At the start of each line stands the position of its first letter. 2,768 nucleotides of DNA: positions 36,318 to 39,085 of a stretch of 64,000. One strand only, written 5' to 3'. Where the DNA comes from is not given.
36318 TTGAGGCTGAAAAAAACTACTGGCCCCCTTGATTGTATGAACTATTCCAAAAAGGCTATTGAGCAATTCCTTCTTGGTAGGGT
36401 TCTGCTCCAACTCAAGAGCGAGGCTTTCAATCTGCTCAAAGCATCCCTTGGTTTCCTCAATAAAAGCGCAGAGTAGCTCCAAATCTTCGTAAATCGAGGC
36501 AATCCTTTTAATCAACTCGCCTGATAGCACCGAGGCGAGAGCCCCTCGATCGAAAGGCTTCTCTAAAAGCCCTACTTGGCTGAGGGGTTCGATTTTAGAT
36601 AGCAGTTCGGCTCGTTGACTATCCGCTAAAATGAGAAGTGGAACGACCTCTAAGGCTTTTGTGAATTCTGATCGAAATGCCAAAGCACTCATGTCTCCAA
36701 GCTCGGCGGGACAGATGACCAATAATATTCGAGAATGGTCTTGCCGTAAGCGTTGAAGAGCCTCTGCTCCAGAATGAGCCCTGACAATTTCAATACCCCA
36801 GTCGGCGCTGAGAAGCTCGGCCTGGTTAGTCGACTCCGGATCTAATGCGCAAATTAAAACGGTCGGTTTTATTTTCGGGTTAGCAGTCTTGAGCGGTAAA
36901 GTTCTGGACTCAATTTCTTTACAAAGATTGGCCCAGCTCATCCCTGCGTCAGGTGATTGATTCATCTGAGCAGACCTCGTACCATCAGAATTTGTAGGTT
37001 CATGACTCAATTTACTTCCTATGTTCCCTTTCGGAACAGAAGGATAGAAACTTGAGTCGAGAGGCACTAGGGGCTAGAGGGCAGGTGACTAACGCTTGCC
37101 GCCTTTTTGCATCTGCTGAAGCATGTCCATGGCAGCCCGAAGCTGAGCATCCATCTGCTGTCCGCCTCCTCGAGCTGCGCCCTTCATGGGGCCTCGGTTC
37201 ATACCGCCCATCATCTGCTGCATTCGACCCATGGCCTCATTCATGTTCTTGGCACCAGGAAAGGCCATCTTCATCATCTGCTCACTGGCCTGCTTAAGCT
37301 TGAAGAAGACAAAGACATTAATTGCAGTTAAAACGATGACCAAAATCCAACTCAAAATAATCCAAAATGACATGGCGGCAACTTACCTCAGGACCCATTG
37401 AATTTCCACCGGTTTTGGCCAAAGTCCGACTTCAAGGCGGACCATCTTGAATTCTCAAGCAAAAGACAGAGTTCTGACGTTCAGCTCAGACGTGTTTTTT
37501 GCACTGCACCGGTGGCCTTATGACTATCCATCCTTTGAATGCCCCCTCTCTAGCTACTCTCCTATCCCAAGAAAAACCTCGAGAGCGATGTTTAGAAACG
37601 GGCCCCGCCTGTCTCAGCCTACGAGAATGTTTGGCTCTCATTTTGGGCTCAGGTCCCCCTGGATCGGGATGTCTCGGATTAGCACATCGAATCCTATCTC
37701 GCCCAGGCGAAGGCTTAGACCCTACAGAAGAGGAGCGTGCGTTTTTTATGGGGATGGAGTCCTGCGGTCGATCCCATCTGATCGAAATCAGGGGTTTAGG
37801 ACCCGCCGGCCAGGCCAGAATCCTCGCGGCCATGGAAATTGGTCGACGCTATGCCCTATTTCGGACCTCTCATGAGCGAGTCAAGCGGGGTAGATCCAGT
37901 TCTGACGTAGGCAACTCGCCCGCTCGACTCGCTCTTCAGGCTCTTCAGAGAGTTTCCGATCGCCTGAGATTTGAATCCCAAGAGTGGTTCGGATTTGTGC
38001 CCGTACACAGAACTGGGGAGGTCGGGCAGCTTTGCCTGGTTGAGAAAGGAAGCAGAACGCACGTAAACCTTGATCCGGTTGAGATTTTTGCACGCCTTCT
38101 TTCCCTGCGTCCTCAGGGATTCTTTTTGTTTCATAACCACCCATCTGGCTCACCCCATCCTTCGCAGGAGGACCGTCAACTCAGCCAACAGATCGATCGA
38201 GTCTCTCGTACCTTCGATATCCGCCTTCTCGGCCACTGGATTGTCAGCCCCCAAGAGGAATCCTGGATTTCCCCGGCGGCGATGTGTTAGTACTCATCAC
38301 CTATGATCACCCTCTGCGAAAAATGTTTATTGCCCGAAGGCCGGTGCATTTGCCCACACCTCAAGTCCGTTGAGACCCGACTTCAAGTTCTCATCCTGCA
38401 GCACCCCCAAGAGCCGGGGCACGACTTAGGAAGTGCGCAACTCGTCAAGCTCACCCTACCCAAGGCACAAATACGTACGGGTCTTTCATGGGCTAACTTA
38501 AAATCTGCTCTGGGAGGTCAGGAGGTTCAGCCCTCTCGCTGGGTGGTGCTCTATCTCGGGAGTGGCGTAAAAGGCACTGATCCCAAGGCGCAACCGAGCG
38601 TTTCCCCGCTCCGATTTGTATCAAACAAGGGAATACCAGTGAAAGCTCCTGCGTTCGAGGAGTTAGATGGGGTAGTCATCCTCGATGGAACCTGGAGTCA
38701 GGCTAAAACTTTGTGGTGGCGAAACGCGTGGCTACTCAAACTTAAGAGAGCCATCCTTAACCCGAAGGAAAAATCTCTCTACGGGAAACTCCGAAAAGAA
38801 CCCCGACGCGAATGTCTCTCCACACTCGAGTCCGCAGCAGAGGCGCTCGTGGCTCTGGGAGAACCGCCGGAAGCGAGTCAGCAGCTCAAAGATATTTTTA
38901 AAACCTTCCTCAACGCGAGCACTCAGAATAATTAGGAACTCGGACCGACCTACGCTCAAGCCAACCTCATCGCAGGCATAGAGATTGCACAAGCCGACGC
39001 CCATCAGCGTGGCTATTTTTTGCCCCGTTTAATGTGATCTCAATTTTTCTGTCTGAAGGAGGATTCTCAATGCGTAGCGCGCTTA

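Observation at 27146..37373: Chemosensory supercluster with two divergent hybrid CheA kinases (CheA-CheW-CheW-REC and REC-like-HPt-CheA-CheW-CheW)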

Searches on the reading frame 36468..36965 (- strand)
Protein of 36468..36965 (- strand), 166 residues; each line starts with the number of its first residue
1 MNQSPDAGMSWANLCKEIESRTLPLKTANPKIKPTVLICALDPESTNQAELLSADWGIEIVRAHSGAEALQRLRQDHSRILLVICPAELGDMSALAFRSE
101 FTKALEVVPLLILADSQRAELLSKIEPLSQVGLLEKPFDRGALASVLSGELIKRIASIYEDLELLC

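Call 113: predict_structure(alignment_id=A5)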
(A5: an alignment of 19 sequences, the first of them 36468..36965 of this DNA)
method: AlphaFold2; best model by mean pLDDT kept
length: 166 residues; sequences in the alignment: 19
mean_pLDDT: 89.2   pTM: 0.85
mean pLDDT of the five models: 89.2, 88.2, 87.9, 87.6, 84.5
residues with pLDDT >= 90: 113; 70-90: 45; 50-70: 4; < 50: 4
segments of 3 or more residues with pLDDT < 50: 1-4
pLDDT, mean of each block of 10 residues (from residue 1): 57 93 87 93 94 91 96 94 95 93 91 85 87 92 91 92 86
secondary structure, 60 per line:
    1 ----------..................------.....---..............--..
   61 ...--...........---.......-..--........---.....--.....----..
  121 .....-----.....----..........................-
elements in order: H11-28 E35-39 H43-56 E59-63 H66-76 E80-86 H94-99 H103-107 E110-114 H119-125 E131-135 H140-165

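Call 115: fold_search(model_id=the predicted structure, library=pdb)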
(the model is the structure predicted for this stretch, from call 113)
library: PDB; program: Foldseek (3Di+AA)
matches with E <= 10: 1816; with E <= 0.001: 257
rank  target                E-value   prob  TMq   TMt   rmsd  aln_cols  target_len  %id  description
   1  3jte                  1.9e-06  1.00  0.58  0.74   4.2       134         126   17  Crystal structure of response regulator receiver domain Protein from clostridium thermocellum (released 2009-09-22)
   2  3grc_B                4.0e-06  1.00  0.60  0.78   2.6       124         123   23  Crystal structure of a sensor protein from Polaromonas sp. JS666 (released 2009-04-14)
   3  4h60                  4.5e-06  1.00  0.60  0.80   2.5       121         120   21  High resolution structure of Vibrio cholerae chemotaxis protein CheY4 crystallized in low pH (4.0) condition (released 2013-08-07)
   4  8wiw_4                5.4e-06  1.00  0.59  0.74   4.6       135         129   17  Cryo-EM structure of the flagellar C ring in the CW state (released 2024-09-04)
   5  3grc_A                5.8e-06  1.00  0.60  0.77   3.0       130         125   22  Crystal structure of a sensor protein from Polaromonas sp. JS666 (released 2009-04-14)
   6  3kcn_B                1.2e-05  1.00  0.60  0.70   3.6       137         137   18  The crystal structure of adenylate cyclase from Rhodopirellula baltica (released 2009-11-17)
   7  3hdv_A                1.3e-05  1.00  0.60  0.80   2.5       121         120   22  Crystal structure of response regulator receiver protein from Pseudomonas putida (released 2009-05-26)
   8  6ifh                  1.3e-05  1.00  0.59  0.78   2.6       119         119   18  Unphosphorylated Spo0F from Paenisporosarcina sp. TG-14 (released 2019-01-16)
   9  3cfy                  1.7e-05  1.00  0.63  0.78   2.9       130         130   21  Crystal structure of signal receiver domain of putative Luxo repressor protein from Vibrio parahaemolyticus (released 2008-03-18)
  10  5chy                  2.2e-05  1.00  0.56  0.70   5.0       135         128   18  STRUCTURE OF CHEMOTAXIS PROTEIN CHEY (released 1996-12-07)
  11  3nhm_A                2.3e-05  1.00  0.57  0.79   3.5       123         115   20  Crystal structure of a response regulator from Myxococcus xanthus (released 2010-07-21)
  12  1f4v_C                2.5e-05  1.00  0.62  0.79   2.6       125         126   18  CRYSTAL STRUCTURE OF ACTIVATED CHEY BOUND TO THE N-TERMINUS OF FLIM (released 2001-01-17)
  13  6swl_A                2.5e-05  1.00  0.60  0.73   3.2       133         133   19  The REC domain of XynC, a response regulator from Geobacillus stearothermophilus (released 2020-10-14)
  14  9dvt_R                2.6e-05  1.00  0.61  0.45   2.5       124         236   15  Cryo-EM structure of RpaA bound to PkaiBC DNA and the CTD of the alpha subunit of RNAP from the cyanobacterium Synecho (released 2025-10-15)
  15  3hv2_B                3.0e-05  1.00  0.63  0.81   2.5       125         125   19  Crystal structure of signal receiver domain OF HD domain-containing protein FROM Pseudomonas fluorescens Pf-5 (released 2009-06-23)
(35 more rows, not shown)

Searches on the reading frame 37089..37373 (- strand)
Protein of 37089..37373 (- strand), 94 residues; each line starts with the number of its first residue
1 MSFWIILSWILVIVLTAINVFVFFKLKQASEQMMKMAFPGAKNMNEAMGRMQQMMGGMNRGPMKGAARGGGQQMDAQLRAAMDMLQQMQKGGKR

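Call 3: search_protein_families(library=pfam, proteins=[window:37089-37373:-], max_evalue=0.01)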
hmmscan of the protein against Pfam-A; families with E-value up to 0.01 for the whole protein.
window:37089-37373:- (94 aa): 1 family
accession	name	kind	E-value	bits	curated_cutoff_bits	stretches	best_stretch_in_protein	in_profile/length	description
PF13239.11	2TM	-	0.0022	18.5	24.8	1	2-31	40-71/79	2TM domain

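Call 8: search_protein_families(library=ncbifam, proteins=[window:37089-37373:-], max_evalue=0.01)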
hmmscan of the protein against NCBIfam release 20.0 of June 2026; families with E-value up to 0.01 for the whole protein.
window:37089-37373:- (94 aa): 1 family
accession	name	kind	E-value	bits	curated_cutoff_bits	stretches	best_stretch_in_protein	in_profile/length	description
NF008381.0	PRK11176.1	equivalog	0.0017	16.8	867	1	5-77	161-228/582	lipid A ABC transporter ATP-binding protein/permease MsbA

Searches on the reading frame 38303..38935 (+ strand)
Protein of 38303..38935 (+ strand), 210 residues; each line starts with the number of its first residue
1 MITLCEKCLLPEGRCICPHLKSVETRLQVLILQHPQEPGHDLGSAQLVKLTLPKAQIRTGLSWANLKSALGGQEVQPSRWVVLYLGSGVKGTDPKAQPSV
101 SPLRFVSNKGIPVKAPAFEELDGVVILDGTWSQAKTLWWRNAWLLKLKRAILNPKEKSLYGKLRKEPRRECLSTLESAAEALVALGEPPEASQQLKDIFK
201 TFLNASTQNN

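Call 7: search_protein_families(library=pfam, proteins=[window:38303-38935:+], max_evalue=0.001)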
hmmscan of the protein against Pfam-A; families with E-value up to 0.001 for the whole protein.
window:38303-38935:+ (210 aa): 1 family
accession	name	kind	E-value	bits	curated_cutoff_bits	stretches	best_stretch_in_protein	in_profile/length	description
PF03942.20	DTW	-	5.1e-41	141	33.7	1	4-204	3-192/195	DTW domain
